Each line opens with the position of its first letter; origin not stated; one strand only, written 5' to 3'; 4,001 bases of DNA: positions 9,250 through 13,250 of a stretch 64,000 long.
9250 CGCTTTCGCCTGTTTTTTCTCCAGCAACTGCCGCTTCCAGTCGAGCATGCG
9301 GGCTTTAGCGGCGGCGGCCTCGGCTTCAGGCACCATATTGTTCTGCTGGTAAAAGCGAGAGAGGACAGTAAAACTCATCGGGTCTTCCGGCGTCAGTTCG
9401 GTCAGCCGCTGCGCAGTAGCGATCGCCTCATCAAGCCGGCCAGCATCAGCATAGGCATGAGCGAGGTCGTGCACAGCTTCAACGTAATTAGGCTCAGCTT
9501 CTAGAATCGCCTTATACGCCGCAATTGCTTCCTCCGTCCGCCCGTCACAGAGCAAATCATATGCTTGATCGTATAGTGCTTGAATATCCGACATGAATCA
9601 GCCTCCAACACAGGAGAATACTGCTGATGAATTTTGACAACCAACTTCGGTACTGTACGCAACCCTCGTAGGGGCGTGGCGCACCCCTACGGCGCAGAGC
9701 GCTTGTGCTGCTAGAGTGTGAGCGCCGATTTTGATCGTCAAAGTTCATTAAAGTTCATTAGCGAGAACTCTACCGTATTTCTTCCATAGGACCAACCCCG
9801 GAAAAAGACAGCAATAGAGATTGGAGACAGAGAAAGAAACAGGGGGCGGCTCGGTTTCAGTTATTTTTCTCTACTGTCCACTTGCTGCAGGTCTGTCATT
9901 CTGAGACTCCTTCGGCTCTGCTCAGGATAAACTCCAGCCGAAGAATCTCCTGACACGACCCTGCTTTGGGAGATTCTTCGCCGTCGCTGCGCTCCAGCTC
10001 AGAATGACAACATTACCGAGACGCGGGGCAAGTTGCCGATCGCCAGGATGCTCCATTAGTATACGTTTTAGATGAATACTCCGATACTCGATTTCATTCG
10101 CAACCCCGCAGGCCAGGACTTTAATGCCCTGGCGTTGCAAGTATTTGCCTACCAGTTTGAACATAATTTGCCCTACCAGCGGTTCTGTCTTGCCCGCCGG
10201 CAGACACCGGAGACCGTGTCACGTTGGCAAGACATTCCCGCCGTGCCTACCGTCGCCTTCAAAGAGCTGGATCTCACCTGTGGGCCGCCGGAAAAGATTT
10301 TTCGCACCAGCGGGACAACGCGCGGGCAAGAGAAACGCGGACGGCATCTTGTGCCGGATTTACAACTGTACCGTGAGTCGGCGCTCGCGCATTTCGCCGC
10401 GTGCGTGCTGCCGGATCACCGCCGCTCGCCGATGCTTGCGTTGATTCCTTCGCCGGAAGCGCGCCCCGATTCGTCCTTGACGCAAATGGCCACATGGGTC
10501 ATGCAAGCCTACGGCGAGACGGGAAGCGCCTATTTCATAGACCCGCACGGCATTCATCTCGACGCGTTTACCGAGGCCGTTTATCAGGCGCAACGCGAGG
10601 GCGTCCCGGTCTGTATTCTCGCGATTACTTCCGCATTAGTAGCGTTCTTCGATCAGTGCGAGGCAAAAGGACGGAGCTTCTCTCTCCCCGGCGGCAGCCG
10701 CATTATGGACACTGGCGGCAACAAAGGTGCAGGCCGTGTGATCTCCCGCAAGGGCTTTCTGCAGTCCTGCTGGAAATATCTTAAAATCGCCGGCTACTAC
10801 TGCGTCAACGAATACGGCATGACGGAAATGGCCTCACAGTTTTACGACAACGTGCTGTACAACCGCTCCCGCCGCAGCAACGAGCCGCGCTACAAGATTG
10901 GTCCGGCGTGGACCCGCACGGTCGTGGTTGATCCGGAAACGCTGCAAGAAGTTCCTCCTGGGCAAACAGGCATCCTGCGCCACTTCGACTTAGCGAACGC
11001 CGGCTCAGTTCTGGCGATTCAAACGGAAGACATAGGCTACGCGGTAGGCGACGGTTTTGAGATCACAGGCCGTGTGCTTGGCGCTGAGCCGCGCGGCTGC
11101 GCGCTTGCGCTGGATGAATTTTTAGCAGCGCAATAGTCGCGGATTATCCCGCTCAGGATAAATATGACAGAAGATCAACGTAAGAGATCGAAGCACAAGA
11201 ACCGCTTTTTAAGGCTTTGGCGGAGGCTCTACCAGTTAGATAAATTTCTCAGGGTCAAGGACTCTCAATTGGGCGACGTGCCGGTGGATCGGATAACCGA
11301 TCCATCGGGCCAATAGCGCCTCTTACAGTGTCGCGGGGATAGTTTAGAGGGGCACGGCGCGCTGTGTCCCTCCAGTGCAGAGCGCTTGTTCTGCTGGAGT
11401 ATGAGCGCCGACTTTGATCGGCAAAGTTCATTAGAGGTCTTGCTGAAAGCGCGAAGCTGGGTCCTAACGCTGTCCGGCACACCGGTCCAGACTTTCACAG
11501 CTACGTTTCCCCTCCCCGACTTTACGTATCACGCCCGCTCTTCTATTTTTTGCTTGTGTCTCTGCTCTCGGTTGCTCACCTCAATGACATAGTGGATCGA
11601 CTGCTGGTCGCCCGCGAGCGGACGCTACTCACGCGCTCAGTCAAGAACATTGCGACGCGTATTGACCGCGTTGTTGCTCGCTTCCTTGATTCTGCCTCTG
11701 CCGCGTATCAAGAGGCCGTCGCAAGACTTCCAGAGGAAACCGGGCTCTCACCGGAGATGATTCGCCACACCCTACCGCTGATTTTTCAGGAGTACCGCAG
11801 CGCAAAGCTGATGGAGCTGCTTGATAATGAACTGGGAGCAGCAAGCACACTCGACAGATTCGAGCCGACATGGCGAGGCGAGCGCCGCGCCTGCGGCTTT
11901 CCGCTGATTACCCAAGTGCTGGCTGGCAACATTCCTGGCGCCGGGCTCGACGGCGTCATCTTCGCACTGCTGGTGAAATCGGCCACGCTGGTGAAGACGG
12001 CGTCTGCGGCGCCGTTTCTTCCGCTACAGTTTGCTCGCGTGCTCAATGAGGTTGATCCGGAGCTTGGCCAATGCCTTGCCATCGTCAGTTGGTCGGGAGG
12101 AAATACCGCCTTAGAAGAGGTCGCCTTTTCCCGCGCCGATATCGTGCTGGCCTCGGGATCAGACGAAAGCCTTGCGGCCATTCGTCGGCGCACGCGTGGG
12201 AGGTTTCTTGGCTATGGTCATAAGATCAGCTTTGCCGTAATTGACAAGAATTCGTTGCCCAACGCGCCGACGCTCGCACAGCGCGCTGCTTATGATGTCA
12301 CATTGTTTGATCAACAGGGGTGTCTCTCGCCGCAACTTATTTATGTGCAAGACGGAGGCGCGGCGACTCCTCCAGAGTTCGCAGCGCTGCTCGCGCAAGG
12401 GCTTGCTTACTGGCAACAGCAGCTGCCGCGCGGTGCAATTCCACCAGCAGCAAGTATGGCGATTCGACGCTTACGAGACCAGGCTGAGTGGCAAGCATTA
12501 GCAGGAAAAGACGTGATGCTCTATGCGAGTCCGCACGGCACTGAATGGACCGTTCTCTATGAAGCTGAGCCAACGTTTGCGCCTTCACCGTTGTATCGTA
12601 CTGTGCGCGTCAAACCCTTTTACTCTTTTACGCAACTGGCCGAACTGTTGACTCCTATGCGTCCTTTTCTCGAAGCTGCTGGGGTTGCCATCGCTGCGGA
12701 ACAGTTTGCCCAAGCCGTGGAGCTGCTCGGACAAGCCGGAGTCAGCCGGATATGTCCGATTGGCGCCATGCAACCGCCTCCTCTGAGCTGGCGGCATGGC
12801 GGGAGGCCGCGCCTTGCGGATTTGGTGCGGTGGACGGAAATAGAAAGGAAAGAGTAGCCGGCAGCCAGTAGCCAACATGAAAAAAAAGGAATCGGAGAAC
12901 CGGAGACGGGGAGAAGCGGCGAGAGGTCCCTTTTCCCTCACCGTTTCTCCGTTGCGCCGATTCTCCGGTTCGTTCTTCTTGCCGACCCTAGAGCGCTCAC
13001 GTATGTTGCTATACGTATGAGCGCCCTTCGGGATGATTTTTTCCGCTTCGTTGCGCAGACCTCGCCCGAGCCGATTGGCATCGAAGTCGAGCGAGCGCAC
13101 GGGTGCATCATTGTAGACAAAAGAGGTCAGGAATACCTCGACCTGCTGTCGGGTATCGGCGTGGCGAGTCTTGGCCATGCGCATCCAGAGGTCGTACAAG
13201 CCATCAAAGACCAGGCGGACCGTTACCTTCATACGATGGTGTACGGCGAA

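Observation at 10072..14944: LuxE/LuxC fatty-acid-reductase pair coupled to an omega-type aminotransferase and SCP2, with no luxA/B/D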

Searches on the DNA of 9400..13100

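Call 47: search_rna_families(source=window, start=9400, end=13100, threshold=evalue, max_evalue=5)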
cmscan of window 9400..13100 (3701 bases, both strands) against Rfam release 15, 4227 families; matches with E-value up to 5: 4.
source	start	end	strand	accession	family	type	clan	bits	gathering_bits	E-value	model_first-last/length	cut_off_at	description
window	12889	12971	+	RF00891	mir-671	Gene; miRNA;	-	27.9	65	0.084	1-84/84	no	mir-671 microRNA precursor family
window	12890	12970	+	RF03371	mir-4788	Gene; miRNA;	-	24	91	0.3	1-80/80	no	mir-4788 microRNA precursor family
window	12893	12967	-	RF03964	mir-H1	Gene; miRNA;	-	22.6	97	1.9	1-85/85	no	mir-H1 microRNA precursor family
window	11852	12020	+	RF01400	istR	Gene; antitoxin;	-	17.8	45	2.5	1-130/130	no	istR Hfq binding RNA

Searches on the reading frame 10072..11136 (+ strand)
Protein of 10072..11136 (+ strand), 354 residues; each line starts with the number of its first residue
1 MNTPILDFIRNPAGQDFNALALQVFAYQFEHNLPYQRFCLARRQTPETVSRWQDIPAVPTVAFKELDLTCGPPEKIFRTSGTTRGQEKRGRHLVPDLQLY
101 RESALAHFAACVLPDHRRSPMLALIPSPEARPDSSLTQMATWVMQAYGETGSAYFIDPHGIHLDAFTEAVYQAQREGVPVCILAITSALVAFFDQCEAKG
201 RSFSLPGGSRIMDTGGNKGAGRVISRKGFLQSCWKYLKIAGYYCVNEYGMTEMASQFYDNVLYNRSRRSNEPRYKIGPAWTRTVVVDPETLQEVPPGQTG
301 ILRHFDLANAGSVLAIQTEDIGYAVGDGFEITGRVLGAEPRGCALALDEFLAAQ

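Call 5: search_protein_families(library=pfam, proteins=[window:10072-11136:+], max_evalue=0.01)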
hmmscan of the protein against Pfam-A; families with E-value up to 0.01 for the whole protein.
window:10072-11136:+ (354 aa): 2 families
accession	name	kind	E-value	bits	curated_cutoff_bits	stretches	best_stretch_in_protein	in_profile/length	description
PF04443.18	LuxE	-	2.5e-13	50.1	24.9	1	17-351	38-390/391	Acyl-protein synthetase, LuxE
PF00501.34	AMP-binding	-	3.2e-05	23.3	29.9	1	243-302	314-372/384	AMP-binding enzyme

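Call 6: search_protein_families(library=ncbifam, proteins=[window:10072-11136:+], max_evalue=0.01)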
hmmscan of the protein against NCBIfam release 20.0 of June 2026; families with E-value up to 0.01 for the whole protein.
window:10072-11136:+ (354 aa): 2 families
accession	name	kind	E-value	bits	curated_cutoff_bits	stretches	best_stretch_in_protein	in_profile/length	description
NF052244.1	LCFA_lig_LuxE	equivalog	1.1e-11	44.3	550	2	260-350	266-365/367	long-chain-fatty-acid--protein ligase LuxE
TIGR01733.1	AA-adenyl-dom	subfamily_domain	0.0089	14.9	317.4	0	241-300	261-320/409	amino acid adenylation domain-containing protein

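Call 30: search_solved_structures(query=window:10072-11136:+, max_evalue=0.01, show_alignments=2)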
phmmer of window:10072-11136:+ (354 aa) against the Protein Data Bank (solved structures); distinct sequences matched with E-value up to 0.01: 1.
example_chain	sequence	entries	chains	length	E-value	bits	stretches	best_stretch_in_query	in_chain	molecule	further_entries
7xc6_E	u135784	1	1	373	3.8e-10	42.2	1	18-347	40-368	LuxE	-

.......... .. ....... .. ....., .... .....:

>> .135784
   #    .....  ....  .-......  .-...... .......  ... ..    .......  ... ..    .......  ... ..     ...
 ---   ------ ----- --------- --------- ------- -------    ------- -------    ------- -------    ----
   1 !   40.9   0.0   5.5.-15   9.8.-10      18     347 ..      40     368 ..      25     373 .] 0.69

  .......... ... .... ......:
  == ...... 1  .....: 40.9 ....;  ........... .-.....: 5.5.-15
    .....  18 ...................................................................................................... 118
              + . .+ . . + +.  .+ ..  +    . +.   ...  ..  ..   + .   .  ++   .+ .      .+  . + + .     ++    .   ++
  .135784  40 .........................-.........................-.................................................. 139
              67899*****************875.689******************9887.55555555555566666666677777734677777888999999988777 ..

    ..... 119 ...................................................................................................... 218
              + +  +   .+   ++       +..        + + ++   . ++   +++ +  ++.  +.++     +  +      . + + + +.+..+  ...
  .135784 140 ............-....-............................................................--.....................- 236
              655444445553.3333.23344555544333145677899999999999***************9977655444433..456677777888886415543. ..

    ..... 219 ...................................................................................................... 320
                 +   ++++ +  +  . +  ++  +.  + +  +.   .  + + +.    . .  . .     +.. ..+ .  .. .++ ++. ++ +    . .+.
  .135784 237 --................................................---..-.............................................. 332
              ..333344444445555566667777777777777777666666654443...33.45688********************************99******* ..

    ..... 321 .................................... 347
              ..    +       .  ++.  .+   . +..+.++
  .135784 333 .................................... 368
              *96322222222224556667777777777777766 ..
